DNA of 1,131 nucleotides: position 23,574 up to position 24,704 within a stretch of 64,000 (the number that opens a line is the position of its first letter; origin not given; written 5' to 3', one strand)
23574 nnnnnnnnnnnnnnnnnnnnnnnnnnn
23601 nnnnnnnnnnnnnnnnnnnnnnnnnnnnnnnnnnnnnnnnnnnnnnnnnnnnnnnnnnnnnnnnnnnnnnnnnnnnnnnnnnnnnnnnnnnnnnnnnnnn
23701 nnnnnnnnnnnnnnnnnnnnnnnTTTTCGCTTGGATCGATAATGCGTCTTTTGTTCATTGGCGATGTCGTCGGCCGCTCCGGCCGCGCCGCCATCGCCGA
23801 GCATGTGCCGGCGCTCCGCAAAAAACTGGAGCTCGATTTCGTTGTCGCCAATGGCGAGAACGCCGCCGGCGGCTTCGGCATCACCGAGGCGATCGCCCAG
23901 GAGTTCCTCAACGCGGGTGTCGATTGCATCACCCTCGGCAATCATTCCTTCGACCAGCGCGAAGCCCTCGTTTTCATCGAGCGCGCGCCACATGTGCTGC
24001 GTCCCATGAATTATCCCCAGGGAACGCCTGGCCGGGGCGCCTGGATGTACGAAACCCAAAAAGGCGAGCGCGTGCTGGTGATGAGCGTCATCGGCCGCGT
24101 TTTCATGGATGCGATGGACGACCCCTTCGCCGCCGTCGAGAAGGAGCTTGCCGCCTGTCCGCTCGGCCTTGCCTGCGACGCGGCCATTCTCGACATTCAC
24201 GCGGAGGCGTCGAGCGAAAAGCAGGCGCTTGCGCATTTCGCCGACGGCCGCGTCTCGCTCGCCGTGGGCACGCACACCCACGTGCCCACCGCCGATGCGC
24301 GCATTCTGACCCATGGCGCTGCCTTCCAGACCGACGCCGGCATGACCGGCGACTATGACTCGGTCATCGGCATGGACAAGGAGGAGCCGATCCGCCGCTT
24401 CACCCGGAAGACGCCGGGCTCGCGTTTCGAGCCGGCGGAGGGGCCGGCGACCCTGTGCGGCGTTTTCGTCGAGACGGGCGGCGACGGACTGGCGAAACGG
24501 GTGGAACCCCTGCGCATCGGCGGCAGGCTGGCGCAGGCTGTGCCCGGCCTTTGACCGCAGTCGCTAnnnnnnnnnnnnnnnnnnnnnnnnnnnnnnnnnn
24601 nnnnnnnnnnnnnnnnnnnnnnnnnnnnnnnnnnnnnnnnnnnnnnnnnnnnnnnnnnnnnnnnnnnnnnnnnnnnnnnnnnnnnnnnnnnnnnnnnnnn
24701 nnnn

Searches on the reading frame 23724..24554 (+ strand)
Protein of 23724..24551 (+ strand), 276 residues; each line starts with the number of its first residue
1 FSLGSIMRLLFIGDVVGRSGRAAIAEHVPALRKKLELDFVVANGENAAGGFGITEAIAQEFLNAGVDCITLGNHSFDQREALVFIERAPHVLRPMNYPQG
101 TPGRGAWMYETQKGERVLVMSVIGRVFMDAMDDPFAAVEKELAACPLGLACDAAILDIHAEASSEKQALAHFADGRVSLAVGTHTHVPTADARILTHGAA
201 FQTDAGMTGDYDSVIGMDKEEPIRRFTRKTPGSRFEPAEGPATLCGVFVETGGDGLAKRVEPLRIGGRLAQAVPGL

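Call 18: search_protein_families(library=pfam, proteins=[window:23724-24551:+], max_evalue=0.001)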
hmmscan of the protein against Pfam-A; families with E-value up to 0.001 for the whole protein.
window:23724-24551:+ (276 aa): 2 families
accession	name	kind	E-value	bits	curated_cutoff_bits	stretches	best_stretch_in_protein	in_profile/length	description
PF13277.11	YmdB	-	2.4e-100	335.4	27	1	10-262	1-252/253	YmdB-like protein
PF00149.33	Metallophos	-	4.3e-07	31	21.5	1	7-187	1-190/191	Calcineurin-like phosphoesterase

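Call 28: find_encoding_contigs(protein=window:23742-24554:+, flank=10000, max_places=6)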
Protein window:23742-24554:+ (270 aa): no gene with exactly this product is on record in the collection.
